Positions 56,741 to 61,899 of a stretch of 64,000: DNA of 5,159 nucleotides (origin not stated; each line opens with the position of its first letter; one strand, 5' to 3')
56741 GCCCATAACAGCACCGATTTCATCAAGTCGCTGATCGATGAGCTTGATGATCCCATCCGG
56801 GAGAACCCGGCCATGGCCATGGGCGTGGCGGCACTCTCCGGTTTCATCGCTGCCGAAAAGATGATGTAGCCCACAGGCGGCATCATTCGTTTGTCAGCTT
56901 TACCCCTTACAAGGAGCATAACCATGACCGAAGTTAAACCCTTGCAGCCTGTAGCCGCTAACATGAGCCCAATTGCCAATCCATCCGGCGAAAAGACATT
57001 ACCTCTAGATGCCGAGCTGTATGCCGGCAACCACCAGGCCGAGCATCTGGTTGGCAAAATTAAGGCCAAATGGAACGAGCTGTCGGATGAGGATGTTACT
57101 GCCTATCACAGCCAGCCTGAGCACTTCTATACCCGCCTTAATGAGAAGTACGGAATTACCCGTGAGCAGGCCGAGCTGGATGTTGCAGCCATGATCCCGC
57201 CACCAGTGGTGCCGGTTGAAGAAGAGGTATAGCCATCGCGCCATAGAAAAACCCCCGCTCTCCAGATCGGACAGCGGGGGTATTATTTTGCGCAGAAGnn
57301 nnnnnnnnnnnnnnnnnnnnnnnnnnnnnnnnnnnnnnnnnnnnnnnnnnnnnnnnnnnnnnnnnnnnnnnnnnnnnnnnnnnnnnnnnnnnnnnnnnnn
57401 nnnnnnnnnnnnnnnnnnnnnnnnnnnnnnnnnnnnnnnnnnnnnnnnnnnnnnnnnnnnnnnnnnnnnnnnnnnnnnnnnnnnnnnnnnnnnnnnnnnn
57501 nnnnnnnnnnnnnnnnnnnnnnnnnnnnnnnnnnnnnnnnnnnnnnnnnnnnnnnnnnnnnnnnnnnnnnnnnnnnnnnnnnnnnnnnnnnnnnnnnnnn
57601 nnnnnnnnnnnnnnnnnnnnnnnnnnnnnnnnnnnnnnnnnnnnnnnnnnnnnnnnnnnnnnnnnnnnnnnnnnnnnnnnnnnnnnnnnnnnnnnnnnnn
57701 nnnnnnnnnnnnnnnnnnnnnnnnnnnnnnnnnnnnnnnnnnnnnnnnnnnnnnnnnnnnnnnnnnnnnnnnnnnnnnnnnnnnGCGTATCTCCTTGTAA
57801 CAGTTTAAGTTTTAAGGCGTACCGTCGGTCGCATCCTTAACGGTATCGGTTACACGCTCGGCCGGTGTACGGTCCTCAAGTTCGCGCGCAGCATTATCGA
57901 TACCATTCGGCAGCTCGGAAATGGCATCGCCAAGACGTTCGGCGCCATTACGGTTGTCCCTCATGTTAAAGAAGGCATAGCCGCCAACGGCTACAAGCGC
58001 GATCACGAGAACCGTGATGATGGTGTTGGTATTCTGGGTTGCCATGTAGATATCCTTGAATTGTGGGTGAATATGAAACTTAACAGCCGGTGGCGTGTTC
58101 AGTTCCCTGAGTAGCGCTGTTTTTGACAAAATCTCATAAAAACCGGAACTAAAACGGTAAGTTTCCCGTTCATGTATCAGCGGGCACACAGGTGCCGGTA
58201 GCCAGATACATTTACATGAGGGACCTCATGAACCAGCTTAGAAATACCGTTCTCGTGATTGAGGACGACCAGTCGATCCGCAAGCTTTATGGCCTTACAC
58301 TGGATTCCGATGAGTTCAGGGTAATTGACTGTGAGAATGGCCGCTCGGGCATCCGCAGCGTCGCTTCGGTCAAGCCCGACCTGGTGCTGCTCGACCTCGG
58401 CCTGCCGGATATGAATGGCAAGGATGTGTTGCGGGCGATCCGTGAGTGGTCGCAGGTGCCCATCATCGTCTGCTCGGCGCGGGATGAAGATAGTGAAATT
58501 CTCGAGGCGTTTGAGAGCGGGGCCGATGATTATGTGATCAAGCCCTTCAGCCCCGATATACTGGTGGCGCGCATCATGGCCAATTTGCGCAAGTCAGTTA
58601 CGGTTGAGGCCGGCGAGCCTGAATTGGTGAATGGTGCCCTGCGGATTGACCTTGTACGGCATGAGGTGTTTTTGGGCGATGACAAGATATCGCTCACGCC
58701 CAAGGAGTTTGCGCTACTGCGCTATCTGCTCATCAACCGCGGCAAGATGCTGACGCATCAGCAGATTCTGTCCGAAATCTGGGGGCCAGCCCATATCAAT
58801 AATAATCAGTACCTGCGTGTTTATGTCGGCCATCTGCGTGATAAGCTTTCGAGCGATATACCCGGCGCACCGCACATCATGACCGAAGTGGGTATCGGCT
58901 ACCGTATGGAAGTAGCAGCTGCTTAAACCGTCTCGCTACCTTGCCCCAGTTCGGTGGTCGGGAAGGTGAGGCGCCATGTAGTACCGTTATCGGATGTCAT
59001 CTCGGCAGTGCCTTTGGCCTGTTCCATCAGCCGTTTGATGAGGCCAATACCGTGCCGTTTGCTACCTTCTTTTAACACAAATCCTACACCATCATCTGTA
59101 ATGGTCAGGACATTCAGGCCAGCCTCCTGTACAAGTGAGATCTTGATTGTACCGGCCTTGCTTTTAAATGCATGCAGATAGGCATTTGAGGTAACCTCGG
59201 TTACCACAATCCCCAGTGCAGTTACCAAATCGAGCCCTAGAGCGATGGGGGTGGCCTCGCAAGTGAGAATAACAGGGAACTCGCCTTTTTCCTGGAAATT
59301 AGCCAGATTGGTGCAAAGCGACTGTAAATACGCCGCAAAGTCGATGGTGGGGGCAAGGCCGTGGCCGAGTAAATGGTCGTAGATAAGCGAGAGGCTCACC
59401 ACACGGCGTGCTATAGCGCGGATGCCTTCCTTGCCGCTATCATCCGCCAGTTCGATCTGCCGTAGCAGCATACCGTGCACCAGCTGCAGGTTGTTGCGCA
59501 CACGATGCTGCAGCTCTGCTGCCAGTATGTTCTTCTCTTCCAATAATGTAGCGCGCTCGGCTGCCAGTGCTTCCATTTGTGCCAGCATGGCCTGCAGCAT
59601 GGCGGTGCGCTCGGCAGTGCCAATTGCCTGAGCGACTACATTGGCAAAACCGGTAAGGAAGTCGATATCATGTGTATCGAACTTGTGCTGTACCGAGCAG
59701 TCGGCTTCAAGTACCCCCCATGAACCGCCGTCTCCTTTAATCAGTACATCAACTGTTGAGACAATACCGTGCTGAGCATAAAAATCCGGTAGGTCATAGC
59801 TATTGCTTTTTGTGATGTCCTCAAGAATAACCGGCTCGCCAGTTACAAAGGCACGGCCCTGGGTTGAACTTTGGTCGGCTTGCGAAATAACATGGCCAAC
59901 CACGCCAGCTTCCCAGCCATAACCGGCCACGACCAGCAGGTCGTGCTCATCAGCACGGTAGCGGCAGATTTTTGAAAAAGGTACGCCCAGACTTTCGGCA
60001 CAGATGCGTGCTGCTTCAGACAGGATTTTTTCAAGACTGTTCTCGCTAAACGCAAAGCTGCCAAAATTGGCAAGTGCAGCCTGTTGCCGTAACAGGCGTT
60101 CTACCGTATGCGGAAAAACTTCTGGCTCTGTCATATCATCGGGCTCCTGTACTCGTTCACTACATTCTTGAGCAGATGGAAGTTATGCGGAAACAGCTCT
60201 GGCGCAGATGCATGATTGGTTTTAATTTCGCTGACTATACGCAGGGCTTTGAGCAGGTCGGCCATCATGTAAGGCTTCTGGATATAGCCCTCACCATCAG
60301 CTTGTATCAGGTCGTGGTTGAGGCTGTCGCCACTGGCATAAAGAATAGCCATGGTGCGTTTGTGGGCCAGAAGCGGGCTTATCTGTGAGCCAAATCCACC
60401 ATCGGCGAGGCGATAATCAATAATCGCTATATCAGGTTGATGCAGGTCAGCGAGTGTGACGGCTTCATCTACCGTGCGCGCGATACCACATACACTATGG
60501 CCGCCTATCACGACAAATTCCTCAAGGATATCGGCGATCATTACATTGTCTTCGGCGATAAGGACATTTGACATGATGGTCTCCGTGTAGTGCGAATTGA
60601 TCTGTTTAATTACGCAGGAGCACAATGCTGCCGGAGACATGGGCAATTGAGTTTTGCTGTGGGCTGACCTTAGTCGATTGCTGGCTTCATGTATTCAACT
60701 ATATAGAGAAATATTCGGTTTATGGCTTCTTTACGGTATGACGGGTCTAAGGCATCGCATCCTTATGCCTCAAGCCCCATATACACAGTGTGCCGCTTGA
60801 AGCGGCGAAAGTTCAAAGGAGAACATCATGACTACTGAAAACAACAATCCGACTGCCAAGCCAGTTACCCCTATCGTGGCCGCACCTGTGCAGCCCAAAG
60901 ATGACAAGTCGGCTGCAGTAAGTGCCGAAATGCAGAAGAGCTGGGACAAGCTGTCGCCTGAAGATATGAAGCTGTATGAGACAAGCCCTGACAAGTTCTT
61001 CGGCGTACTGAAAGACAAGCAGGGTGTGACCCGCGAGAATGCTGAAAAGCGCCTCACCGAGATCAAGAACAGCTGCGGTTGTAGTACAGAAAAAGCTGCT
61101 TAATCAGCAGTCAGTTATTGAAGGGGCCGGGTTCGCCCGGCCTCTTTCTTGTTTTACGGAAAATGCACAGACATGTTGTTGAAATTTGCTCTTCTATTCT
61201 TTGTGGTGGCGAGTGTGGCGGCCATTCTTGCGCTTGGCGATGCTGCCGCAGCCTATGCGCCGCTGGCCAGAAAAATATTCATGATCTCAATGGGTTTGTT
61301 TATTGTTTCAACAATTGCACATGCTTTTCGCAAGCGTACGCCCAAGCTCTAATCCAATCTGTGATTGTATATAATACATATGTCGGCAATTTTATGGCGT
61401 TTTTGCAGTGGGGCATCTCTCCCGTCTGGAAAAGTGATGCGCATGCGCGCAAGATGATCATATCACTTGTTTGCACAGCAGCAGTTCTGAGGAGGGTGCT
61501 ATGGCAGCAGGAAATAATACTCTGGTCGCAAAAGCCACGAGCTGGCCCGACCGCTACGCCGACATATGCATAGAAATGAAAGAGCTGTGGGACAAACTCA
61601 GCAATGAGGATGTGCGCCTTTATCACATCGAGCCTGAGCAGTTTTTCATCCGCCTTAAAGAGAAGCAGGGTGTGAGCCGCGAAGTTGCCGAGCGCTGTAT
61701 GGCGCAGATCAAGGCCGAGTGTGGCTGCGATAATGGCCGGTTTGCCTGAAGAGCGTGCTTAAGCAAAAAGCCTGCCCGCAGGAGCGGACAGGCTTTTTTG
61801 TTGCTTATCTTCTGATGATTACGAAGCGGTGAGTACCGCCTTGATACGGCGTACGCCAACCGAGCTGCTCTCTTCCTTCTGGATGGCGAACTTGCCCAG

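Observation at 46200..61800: Dense general-stress-response island with repeated GGAAC-N16-xxTT promoter-like motifs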

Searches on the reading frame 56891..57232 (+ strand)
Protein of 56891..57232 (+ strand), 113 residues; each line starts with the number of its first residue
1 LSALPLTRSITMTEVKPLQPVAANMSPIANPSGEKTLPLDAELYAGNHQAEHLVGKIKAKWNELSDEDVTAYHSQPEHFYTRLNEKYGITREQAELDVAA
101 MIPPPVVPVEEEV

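Call 6: search_protein_families(library=pfam, proteins=[window:56891-57232:+], max_evalue=0.01)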
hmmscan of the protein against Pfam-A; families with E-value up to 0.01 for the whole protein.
window:56891-57232:+ (113 aa): 0 families

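Call 9: search_protein_families(library=ncbifam, proteins=[window:56891-57232:+], max_evalue=0.01)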
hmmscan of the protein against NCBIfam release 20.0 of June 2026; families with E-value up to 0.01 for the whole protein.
window:56891-57232:+ (113 aa): 1 family
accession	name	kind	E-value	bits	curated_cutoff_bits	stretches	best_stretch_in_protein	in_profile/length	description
NF007748.0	PRK10428.1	equivalog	3e-07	30.4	113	1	52-99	12-59/69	hypothetical protein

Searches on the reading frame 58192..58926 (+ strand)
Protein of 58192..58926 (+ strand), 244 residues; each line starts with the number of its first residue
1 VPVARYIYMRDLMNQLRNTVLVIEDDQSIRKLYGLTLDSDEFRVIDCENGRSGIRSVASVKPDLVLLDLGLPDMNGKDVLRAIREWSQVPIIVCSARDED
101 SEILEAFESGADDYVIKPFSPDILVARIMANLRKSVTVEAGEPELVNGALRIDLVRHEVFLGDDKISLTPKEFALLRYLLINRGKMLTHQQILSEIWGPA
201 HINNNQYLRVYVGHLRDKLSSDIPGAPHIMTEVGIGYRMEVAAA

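Call 6: search_protein_families(library=pfam, proteins=[window:58192-58926:+], max_evalue=0.01)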
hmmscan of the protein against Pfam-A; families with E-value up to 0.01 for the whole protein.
window:58192-58926:+ (244 aa): 2 families
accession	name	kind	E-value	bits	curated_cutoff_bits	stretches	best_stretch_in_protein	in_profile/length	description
PF00072.30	Response_reg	-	4.3e-27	94.9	30.2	1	20-128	1-110/111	Response regulator receiver domain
PF00486.34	Trans_reg_C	-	2.4e-20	72.8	26.2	1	164-239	2-77/77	Transcriptional regulatory protein, C terminal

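Call 66: search_protein_families(library=ncbifam, proteins=[window:58192-58926:+], max_evalue=0.0001)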
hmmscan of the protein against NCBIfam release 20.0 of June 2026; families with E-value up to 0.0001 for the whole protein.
window:58192-58926:+ (244 aa): 93 families (the best 25 are shown)
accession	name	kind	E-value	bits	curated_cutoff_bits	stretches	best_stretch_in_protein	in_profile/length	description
NF007820.0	PRK10529.1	equivalog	1.4e-64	217.6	325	1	18-239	2-223/225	two-component system response regulator KdpE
NF040689.1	MtrAB_MtrA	equivalog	2.4e-55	187.3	300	1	20-239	1-218/219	MtrAB system response regulator MtrA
TIGR02154.1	PhoB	equivalog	3.8e-47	160.5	296.2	1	18-239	3-225/226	phosphate regulon transcriptional regulator PhoB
NF033117.2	vanR_ACDEGLN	exception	4.7e-46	157.2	350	1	20-240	1-226/226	VanR-ABDEGLN family response regulator transcription factor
NF045944.1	ResRegRpaBCyano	equivalog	5.9e-46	156.7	330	1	21-239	1-227/229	response regulator transcription factor RpaB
NF008296.0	PRK11083.1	equivalog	1.3e-44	152.3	273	1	17-240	3-226/228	two-component system response regulator CreB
NF041733.1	resp_reg_CseB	equivalog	2.8e-44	151.2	350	1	19-239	2-226/228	two-component system response regulator CseB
NF040534.1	resp_reg_YycF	equivalog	1.5e-40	138.9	340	1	19-239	2-227/231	response regulator YycF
NF033120.0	vanR_FM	exception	3.8e-39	134.7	460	1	19-239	5-229/231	vancomycin resistance response regulator transcription factor, VanR-F/VanR-M family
TIGR01387.1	cztR_silR_copR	subfamily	1.3e-38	132.8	279.2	1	20-238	1-217/218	heavy metal response regulator transcription factor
NF053854.1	RespRegPhoBBctds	equivalog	1.9e-37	128.8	270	1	20-239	1-224/225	two-component system response regulator PhoB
NF000401.1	vanR-A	exception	2.3e-37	128.6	500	1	18-240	3-230/231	vancomycin resistance response regulator transcription factor VanR-A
NF007928.2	PRK10643.1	equivalog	3.7e-37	128.1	330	1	20-238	3-215/216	two-component system response regulator PmrA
NF045991.1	RespRegCtrARhodob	equivalog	9.2e-37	126.9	350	1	20-238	3-220/224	response regulator transcription factor CtrA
NF007982.1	PRK10710.1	equivalog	1.8e-36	125.9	380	1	16-242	6-230/235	envelope stress response regulator BaeR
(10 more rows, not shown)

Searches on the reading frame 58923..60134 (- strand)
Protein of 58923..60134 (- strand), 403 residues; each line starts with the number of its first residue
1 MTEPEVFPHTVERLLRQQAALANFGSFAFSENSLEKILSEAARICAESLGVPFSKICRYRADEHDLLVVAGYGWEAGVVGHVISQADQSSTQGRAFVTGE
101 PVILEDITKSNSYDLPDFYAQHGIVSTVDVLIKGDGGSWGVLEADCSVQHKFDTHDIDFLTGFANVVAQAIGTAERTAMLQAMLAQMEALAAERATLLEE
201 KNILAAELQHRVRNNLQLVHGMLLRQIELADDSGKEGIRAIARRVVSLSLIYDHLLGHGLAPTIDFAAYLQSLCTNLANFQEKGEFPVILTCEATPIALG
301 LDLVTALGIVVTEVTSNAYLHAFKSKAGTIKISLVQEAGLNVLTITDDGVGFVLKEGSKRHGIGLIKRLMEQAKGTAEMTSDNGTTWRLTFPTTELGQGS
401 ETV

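Call 6: search_protein_families(library=pfam, proteins=[window:58923-60134:-], max_evalue=0.01)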
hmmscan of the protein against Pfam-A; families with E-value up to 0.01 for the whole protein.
window:58923-60134:- (403 aa): 7 families
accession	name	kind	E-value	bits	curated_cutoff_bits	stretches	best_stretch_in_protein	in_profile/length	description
PF07568.18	HisKA_2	-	2.2e-15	56.9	22.3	1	207-279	1-74/76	Histidine kinase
PF01590.32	GAF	-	2.7e-14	54.2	22.4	1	34-171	2-133/133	GAF domain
PF13185.12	GAF_2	-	3.6e-11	43.9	28.6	1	32-171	2-135/136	GAF domain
PF02518.31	HATPase_c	-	1.2e-06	29.3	26.4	1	306-394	5-110/111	Histidine kinase-, DNA gyrase B-, and HSP90-like ATPase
PF13581.12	HATPase_c_2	-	8.7e-06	26.2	27.4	1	299-390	24-126/127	Histidine kinase-like ATPase domain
PF13492.12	GAF_3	-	0.00027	21.8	27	1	33-171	1-127/129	GAF domain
PF07536.20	HWE_HK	-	0.0027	18.8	22.8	1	207-255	1-48/83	HWE histidine kinase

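Call 66: search_protein_families(library=ncbifam, proteins=[window:58923-60134:-], max_evalue=0.0001)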
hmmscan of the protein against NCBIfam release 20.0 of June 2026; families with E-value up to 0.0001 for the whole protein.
window:58923-60134:- (403 aa): 7 families
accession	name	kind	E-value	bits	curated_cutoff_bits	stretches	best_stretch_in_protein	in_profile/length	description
NF051872.1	HisKinPhyk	equivalog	4.5e-23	81.6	750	1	182-392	324-537/537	sensor histidine kinase PhyK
NF010077.0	PRK13559.1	subfamily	5.8e-12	45.2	361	1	193-395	163-361/364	hypothetical protein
TIGR01817.1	nifA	equivalog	7.2e-10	38.2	528.85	1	20-189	6-174/534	nif-specific transcriptional activator NifA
NF052306.1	BluLightHisKinLov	equivalog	5e-09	35.5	450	1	185-391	132-332/334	blue-light-activated histidine kinase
NF008184.0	PRK10935.1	equivalog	1.9e-08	33.4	553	1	186-395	349-561/565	nitrate/nitrite two-component system sensor histidine kinase NarQ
NF052443.1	SensHisKinMctS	equivalog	7.2e-08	31.2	700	1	200-394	250-449/457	two-component system sensor histidine kinase MctS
NF008649.0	PRK11644.1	equivalog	2.8e-05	23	408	1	310-394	416-497/499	signal transduction histidine-protein kinase/phosphatase UhpB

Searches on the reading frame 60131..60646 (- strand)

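Call 7: search_protein_families(library=pfam, proteins=[window:60131-60646:-], max_evalue=0.01)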
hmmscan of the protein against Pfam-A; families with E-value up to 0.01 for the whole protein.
window:60131-60646:- (171 aa): 1 family
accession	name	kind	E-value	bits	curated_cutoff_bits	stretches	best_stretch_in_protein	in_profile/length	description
PF00072.30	Response_reg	-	4.3e-09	37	30.2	1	28-136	1-111/111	Response regulator receiver domain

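Call 66: search_protein_families(library=ncbifam, proteins=[window:60131-60646:-], max_evalue=0.0001)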
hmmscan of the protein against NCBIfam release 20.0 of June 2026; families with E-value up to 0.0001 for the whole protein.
window:60131-60646:- (171 aa): 11 families
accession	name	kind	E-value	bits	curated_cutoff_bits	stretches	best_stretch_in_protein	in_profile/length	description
NF009971.0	PRK13435.1-2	subfamily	1.1e-31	109.5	151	1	27-161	2-133/141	response regulator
NF006623.1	PRK09191.1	subfamily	7.3e-16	58.7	240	1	13-103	125-215/258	PhyR family response regulator anti-anti-sigma factor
NF009972.0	PRK13435.1-3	subfamily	6.6e-15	55.1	119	1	21-129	12-118/146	response regulator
NF009974.0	PRK13435.1-6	equivalog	1.1e-12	47.8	171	1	27-150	7-131/155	response regulator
NF009973.0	PRK13435.1-4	equivalog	1e-11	45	158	1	27-157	10-139/154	response regulator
NF009970.0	PRK13435.1-1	equivalog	2.6e-08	33.9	143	1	27-139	2-112/125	response regulator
TIGR02956.1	TMAO_torS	equivalog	3.4e-08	32.1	676.5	1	22-151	698-832/967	TMAO reductase system sensor histidine kinase/response regulator TorS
TIGR02875.1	spore_0_A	equivalog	1.1e-05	24.8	200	1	27-147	4-130/262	sporulation transcription factor Spo0A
NF008078.0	PRK10816.1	equivalog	1.9e-05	24.3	336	1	28-138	3-115/223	two-component system response regulator PhoP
NF007820.0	PRK10529.1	equivalog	3.2e-05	23.5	325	1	25-141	1-118/225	two-component system response regulator KdpE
TIGR02154.1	PhoB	equivalog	7.6e-05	22.1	296.2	1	26-138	3-119/226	phosphate regulon transcriptional regulator PhoB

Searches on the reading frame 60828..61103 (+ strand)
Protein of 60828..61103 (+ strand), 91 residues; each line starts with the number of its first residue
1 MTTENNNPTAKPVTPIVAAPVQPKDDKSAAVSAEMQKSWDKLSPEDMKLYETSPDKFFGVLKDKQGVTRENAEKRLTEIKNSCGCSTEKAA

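Call 7: search_protein_families(library=pfam, proteins=[window:60828-61103:+], max_evalue=0.01)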
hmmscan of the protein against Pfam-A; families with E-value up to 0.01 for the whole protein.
window:60828-61103:+ (91 aa): 0 families

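Call 9: search_protein_families(library=ncbifam, proteins=[window:60828-61103:+], max_evalue=0.01)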
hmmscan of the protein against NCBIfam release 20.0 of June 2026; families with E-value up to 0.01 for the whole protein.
window:60828-61103:+ (91 aa): 1 family
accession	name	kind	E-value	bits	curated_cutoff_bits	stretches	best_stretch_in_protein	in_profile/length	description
NF007748.0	PRK10428.1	equivalog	0.00011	22.2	113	1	34-78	16-60/69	hypothetical protein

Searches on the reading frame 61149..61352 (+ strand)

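Call 7: search_protein_families(library=pfam, proteins=[window:61149-61352:+], max_evalue=0.01)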
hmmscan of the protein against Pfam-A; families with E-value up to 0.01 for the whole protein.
window:61149-61352:+ (67 aa): 2 families
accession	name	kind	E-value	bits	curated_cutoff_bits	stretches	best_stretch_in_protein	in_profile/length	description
PF05545.16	FixQ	-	0.0017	18.7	29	0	35-63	5-33/49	Cbb3-type cytochrome oxidase component FixQ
PF07043.18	DUF1328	-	0.0024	18.6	27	1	15-53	1-39/39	Protein of unknown function (DUF1328)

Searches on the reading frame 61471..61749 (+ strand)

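Call 7: search_protein_families(library=pfam, proteins=[window:61471-61749:+], max_evalue=0.01)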
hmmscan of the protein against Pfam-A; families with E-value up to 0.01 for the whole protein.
window:61471-61749:+ (92 aa): 0 families

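Call 9: search_protein_families(library=ncbifam, proteins=[window:61471-61749:+], max_evalue=0.01)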
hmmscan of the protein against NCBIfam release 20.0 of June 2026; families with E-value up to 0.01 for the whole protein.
window:61471-61749:+ (92 aa): 1 family
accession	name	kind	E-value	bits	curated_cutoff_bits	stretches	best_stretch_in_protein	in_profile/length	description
NF007748.0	PRK10428.1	equivalog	0.0056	16.7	113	1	35-78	16-59/69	hypothetical protein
